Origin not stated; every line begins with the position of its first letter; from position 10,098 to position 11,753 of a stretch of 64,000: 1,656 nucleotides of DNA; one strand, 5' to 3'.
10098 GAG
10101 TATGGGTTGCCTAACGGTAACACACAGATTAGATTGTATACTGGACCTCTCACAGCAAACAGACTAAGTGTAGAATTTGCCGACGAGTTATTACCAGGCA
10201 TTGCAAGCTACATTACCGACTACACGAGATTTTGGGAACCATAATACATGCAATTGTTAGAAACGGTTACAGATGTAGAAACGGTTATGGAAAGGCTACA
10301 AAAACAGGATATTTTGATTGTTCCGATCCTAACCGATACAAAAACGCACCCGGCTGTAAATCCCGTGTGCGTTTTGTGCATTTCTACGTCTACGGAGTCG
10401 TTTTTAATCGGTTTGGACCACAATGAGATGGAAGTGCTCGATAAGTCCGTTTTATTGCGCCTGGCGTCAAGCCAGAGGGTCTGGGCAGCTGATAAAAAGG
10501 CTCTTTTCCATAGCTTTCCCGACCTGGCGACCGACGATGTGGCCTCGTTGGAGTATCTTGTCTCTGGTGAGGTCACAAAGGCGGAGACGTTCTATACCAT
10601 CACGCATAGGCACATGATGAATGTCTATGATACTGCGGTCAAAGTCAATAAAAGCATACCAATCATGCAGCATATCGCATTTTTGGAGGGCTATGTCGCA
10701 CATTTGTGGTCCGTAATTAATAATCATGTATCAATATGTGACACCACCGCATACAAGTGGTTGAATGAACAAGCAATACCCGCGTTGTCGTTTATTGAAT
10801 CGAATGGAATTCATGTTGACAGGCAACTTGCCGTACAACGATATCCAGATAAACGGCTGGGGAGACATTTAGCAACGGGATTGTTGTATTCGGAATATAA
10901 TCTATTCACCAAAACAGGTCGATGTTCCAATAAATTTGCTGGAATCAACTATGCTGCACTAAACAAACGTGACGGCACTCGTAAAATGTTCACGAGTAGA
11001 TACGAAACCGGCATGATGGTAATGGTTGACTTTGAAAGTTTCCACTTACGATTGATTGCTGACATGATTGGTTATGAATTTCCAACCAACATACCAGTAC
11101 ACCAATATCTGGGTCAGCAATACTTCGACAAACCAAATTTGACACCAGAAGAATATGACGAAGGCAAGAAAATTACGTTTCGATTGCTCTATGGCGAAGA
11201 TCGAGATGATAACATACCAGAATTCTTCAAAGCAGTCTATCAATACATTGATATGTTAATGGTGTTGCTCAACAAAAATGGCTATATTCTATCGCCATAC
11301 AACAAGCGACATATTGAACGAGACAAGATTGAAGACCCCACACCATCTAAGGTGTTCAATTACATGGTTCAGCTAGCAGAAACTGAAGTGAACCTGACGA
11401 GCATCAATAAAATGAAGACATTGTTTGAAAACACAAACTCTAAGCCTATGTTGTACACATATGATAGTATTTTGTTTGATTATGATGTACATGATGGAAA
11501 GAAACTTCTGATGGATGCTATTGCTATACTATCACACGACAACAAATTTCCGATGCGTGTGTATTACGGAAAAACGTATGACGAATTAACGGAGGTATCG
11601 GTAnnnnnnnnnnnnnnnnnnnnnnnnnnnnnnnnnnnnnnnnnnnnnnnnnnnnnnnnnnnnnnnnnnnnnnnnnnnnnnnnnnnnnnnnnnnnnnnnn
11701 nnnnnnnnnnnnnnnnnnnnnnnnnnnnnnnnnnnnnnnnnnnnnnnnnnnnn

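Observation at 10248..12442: Minimal diverged family-A polymerase-like gene coupled to a truncated UDP-glucose dehydrogenase-like gene, alongside a complete PolB replicase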

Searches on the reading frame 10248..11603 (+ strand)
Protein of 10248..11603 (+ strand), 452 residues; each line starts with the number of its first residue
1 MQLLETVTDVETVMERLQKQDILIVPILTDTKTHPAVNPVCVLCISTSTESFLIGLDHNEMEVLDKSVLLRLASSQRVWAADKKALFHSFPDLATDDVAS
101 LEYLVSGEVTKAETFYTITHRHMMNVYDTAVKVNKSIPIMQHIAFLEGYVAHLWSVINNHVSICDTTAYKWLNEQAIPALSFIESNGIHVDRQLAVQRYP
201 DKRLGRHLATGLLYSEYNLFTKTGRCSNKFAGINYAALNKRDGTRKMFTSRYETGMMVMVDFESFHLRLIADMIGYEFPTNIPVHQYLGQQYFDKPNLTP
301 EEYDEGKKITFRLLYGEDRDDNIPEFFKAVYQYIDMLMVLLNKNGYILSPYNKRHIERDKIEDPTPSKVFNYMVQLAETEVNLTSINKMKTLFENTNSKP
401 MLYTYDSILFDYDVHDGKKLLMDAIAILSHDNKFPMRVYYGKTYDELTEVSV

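Call 3: search_protein_families(library=pfam, proteins=[window:10248-11603:+], max_evalue=1)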
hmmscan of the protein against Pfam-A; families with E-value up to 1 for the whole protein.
window:10248-11603:+ (452 aa): 2 families
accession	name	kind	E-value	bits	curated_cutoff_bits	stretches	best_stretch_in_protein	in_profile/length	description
PF00476.26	DNA_pol_A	-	3e-06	26.9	34.3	1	211-317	105-221/381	DNA polymerase family A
PF04572.17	Gb3_synth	-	0.16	12.5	22.3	1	109-174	60-121/131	Alpha 1,4-glycosyltransferase conserved region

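Call 4: search_protein_families(library=phrogs, proteins=[window:10248-11603:+], max_evalue=0.01)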
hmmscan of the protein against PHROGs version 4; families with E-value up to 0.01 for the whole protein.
window:10248-11603:+ (452 aa): 1 family
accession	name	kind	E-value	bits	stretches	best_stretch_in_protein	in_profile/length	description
phrog_17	-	DNA, RNA and nucleotide metabolism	1.6e-08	34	1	209-316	957-1075/1445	DNA polymerase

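Call 6: search_dna_similar(query=window:10248-11603:+, collection=phages, mode=protein, max_rows=40, rows=spread)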
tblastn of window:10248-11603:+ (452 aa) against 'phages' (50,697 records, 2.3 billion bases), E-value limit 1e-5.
Records with a match: 6; places in all: 6; records where one place covers at least 80% of the query: 6.
Best place of each record, by identity: <60% 6.
By first word of the organism name: Flavobacterium 4; uncultured 1; Microcystis 1.
By host as written in the record: Flavobacterium sp. LMO8 4; - 1; Microcystis elabens 1.
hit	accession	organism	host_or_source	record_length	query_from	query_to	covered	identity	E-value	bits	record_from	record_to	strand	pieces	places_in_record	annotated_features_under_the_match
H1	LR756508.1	uncultured phage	metagenomic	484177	3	451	99%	30.2%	4e-51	191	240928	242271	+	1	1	record has no annotation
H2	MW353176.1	Flavobacterium phage vB_FspM_immuto_3-5A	Flavobacterium sp. LMO8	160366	50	441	87%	27.6%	2e-35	145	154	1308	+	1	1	DNA polymerase family A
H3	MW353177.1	Flavobacterium phage vB_FspM_immuto_13-6C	Flavobacterium sp. LMO8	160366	50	441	87%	27.6%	2e-35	145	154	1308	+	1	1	DNA polymerase family A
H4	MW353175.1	Flavobacterium phage vB_FspM_immuto_2-6A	Flavobacterium sp. LMO8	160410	50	441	87%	27.6%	2e-35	145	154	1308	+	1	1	DNA polymerase family A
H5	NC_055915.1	Flavobacterium phage vB_FspM_immuto_2-6A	Flavobacterium sp. LMO8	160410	50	441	87%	27.6%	2e-35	145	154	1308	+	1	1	DNA polymerase family A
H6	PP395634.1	Microcystis phage Mel-JY01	Microcystis elabens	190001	23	411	86%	26.5%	2e-24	112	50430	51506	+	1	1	hypothetical protein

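Call 8: find_homologous_proteins(query=window:10248-11603:+, max_evalue=0.001)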
Query window:10248-11603:+ (452 aa): 414 proteins with E <= 0.001 among 4198 candidates; the best 120 are listed.
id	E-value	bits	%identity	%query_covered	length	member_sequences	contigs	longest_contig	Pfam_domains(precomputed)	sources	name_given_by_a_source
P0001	2.9e-288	974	95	100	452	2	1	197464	PF00476.27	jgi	-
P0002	1.2e-195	669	64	99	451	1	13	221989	PF00476.27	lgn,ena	-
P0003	6.4e-195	667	63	100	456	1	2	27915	PF00476.27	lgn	-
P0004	1.1e-194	666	64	100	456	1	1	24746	PF00476.27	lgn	-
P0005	3.0e-194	664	63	100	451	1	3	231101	PF00476.27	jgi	jgi:hypothetical protein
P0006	4.9e-194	664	62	100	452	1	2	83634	PF00476.27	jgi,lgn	jgi:hypothetical protein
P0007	9.7e-194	663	64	99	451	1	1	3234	PF00476.27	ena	-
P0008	9.2e-193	659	63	100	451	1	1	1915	PF00476.27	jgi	jgi:hypothetical protein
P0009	1.5e-191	655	62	100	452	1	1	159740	PF00476.27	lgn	-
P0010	4.1e-191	654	63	99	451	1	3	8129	PF00476.27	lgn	-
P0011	2.8e-187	641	61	100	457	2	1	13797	PF00476.27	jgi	jgi:hypothetical protein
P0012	7.8e-186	637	60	100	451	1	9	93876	-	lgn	-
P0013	4.0e-173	595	57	100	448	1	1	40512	-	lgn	-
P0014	2.7e-168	579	56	100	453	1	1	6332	PF00476.27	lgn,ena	-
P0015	6.0e-161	555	54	100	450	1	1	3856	PF00476.27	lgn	-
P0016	5.3e-159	548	55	100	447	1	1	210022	-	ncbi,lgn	-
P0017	1.2e-156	540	52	100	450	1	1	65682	PF00476.27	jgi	jgi:hypothetical protein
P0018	5.9e-155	535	54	100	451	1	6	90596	PF00476.27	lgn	-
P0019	1.9e-154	533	54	100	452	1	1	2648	PF00476.27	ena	-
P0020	9.6e-154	531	54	100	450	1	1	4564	PF00476.27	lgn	-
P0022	7.4e-150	518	53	100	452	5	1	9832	PF00476.27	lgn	-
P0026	1.1e-145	504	51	100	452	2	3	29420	PF00476.27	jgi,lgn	jgi:hypothetical protein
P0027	6.0e-145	502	53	94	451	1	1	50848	PF00476.27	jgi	jgi:hypothetical protein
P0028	1.6e-144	500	50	100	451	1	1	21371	PF00476.27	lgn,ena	-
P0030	1.7e-141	491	51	100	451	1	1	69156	PF00476.27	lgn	-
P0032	6.0e-139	482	50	100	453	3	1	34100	PF00476.27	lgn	-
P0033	1.6e-126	441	54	83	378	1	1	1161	PF00476.27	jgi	jgi:hypothetical protein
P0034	5.3e-118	413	67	59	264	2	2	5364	PF00476.27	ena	-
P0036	2.7e-114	401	53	78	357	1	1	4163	PF00476.27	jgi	-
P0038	3.9e-102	361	40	100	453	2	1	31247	PF00476.27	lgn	-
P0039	3.2e-100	355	39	100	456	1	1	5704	PF00476.27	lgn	-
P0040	5.4e-99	350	57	60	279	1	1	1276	PF00476.27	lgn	-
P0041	3.0e-98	348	57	60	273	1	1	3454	PF00476.27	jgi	jgi:hypothetical protein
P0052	2.2e-88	315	36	100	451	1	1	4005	PF00476.27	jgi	jgi:hypothetical protein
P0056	6.6e-79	284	37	100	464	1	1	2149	PF00476.27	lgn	-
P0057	1.2e-78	283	34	100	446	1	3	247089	-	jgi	jgi:hypothetical protein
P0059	3.0e-77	279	35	100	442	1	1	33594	PF00476.27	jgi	jgi:hypothetical protein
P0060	6.7e-77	278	36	99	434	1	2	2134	PF00476.27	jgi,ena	jgi:hypothetical protein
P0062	6.9e-75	271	33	99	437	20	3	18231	PF00476.27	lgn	-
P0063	5.2e-74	268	36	95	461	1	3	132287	PF00476.27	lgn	-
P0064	1.0e-73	267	35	100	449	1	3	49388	PF00476.27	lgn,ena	-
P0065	4.6e-73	265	36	100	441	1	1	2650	PF00476.27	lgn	-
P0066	1.9e-72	263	34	99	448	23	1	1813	PF00476.27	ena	-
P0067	2.1e-72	263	33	100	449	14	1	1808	PF00476.27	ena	-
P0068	8.3e-72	261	34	99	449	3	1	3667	PF00476.27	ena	-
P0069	1.9e-71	260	36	100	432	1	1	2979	PF00476.27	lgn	-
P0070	2.0e-71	260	37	94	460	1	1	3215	PF00476.27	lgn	-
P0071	3.5e-71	259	36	95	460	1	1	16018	PF00476.27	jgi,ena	-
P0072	1.1e-70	257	33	100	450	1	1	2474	PF00476.27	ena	-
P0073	1.1e-70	257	34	100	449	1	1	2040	PF00476.27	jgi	jgi:hypothetical protein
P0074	1.5e-70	257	33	99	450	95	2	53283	PF00476.27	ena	-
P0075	1.6e-70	257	34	99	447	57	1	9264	PF00476.27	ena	-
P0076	1.9e-70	256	42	70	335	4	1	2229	PF00476.27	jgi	jgi:hypothetical protein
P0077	2.6e-70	256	34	100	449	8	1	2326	PF00476.27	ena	-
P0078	4.2e-70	255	34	100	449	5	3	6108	PF00476.27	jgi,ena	-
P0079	6.5e-70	255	34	100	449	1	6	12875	PF00476.27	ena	-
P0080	7.5e-70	254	34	100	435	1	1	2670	PF00476.27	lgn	-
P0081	9.4e-70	254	33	100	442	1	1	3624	PF00476.27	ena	-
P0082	1.0e-69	254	36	95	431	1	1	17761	PF00476.27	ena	-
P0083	1.2e-69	254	33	100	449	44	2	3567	PF00476.27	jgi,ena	jgi:hypothetical protein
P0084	1.7e-69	253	33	100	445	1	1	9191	PF00476.27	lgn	-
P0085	2.6e-69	253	33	100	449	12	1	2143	PF00476.27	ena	-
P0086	4.1e-69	252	38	78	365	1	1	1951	PF00476.27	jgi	jgi:hypothetical protein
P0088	6.9e-69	251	33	100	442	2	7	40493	PF00476.27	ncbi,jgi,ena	-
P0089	1.0e-68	251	34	100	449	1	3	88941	PF00476.27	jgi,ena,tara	tara:strand:+ start:1306 stop:2655 length:1350 start_codon:yes stop_codon:yes gene_type:complete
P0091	2.3e-68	250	33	99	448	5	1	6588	PF00476.27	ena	-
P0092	4.2e-68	249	33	99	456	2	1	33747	PF00476.27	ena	-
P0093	9.0e-68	248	33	100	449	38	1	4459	PF00476.27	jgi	-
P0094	1.0e-67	247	34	99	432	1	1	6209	PF00476.27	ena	-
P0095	1.5e-67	247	33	100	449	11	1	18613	PF00476.27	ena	-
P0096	1.7e-67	247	37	98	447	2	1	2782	PF00476.27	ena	-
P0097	2.2e-67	246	33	100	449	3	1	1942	PF00476.27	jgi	-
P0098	5.1e-67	245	44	62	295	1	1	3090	PF00476.27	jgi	jgi:hypothetical protein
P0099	5.4e-67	245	35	95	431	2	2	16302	PF00476.27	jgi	jgi:hypothetical protein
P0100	6.0e-67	245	35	97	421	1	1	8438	PF00476.27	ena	-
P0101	8.7e-67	244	33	100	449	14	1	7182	PF00476.27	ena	-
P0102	1.0e-66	244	34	99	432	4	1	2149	PF00476.27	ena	-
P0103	2.9e-66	243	32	100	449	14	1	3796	PF00476.27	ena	-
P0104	3.3e-66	242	46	60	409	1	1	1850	PF00476.27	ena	-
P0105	3.7e-66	242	32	100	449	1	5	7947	PF00476.27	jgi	jgi:hypothetical protein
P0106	5.2e-66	242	34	100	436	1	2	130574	PF00476.27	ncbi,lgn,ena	-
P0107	8.0e-66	241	33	99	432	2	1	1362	PF00476.27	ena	-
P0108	1.0e-65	241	33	99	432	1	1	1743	PF00476.27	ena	-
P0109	1.1e-65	241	32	99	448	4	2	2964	PF00476.27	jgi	jgi:endogenous inhibitor of DNA gyrase (YacG/DUF329 family)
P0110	1.1e-65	241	33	99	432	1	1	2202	PF00476.27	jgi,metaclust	metaclust:\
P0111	1.4e-65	240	34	100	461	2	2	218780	PF00476.27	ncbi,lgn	-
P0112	1.6e-65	240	31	100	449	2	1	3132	PF00476.27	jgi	-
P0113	1.7e-65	240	33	95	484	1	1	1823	PF00476.27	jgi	jgi:hypothetical protein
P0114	2.0e-65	240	32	95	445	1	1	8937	PF00476.27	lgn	-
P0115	2.5e-65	240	32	100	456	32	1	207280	-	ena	-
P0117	3.3e-65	239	34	95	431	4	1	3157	PF00476.27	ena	-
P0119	3.9e-65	239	34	97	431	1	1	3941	PF00476.27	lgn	-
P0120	4.0e-65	239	32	98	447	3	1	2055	PF00476.27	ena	-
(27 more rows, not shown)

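Call 11: search_solved_structures(query=A1, max_evalue=1, show_alignments=3)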
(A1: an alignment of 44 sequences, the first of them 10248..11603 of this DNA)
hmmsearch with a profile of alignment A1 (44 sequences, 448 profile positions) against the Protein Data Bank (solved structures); distinct sequences matched with E-value up to 1: 52.
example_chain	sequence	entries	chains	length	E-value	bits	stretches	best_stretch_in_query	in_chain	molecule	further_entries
1d8y_A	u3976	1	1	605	7.8e-06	28.3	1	204-429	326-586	DNA POLYMERASE I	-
1kln_A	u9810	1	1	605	8.1e-06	28.3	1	204-429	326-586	PROTEIN (DNA POLYMERASE I KLENOW FRAGMENT (E.C.2.7.7.7))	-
8oo6_A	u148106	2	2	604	8.1e-06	28.3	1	204-429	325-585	DNA polymerase I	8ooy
1d9d_A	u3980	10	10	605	8.2e-06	28.3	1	204-429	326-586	DNA POLYMERASE I | PROTEIN (DNA POLYMERASE I KLENOW FRAGMENT (E.C.2.7.7.7)) | PROTEIN (DNA POLYMERASE I-KLENOW FRAGMENT (E.C.2.7.7.7))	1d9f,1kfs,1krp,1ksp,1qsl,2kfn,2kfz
1dpi_A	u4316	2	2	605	8.2e-06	28.3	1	204-429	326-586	DNA POLYMERASE I KLENOW FRAGMENT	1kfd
6p5c_A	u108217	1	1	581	0.0015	20.8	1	208-434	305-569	DNA polymerase I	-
6mu4_A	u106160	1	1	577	0.002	20.4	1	208-435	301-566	DNA polymerase I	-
4uqg_A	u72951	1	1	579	0.002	20.4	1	208-435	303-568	DNA POLYMERASE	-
6dsu_A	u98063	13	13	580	0.002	20.4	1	208-435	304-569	DNA polymerase I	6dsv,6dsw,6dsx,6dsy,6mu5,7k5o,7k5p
2xy7_A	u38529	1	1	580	0.002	20.4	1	208-435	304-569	DNA POLYMERASE I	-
2xo7_A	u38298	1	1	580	0.002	20.4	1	208-435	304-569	DNA POLYMERASE I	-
2xy5_A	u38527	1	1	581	0.002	20.4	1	208-435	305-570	DNA POLYMERASE I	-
2xy6_A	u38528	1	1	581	0.002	20.4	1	208-435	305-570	DNA POLYMERASE I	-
4b9l_A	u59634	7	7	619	0.0026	20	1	208-435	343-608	DNA POLYMERASE I | DNA POLYMERASE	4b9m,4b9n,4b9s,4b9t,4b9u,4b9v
8sco_A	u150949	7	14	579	0.0028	19.9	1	208-434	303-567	DNA polymerase I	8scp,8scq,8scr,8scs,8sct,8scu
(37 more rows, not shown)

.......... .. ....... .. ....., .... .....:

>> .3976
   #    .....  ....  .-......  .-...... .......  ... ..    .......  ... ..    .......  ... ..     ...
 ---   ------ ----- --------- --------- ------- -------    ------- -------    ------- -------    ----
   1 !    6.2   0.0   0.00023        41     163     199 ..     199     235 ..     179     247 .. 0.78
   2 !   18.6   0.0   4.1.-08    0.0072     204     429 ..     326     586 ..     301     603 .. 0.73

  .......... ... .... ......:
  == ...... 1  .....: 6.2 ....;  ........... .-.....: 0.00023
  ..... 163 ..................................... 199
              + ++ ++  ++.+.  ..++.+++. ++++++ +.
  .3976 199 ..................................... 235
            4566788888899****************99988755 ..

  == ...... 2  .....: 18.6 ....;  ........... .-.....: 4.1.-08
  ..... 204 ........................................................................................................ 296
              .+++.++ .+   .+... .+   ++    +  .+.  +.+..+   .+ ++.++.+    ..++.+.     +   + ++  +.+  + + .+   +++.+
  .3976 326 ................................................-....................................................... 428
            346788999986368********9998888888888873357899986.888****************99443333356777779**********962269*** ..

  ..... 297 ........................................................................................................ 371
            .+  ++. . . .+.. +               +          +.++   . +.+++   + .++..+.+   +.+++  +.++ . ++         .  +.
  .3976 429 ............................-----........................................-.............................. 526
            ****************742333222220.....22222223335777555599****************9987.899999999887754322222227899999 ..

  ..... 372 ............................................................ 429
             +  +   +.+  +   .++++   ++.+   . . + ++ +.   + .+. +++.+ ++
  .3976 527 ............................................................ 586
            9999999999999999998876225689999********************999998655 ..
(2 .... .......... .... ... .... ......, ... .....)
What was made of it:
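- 10818..10907 (+): Thumb remnant (residues 191-220), non-conserved linker. The PDB profile alignment jumps from Klenow construct residue 235 to 326 (call 11).
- On divPolA1: The gap is visible in the PDB profile alignment (call 11).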

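Call 13: find_encoding_contigs(protein=P0016, flank=6000, max_places=2)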
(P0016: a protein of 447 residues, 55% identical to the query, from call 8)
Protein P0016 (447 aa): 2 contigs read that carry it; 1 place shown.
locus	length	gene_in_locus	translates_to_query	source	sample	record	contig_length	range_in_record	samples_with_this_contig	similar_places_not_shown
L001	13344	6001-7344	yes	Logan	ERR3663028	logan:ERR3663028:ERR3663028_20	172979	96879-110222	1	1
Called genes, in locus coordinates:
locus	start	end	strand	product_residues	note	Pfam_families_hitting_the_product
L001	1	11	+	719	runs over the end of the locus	-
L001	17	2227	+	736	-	-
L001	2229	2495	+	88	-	-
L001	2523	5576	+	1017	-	PF01551:Peptidase_M23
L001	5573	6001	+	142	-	-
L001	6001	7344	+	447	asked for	-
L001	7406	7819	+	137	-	-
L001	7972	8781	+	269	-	PF08804:gp32 (weak)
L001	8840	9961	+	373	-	PF00154:RecA_N, PF06745:ATPase (weak), PF08423:Rad51 (weak)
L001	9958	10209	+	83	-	-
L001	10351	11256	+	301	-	PF02739:5_3_exonuc_N, PF01367:5_3_exonuc (weak)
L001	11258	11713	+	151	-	PF15891:Nuc_deoxyri_tr2, PF05014:Nuc_deoxyrib_tr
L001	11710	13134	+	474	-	PF03796:DnaB_C, PF13481:AAA_25 (faint)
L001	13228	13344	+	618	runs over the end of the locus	PF02867:Ribonuc_red_lgC (faint), PF21995:RNR-II_ins_dom (weak)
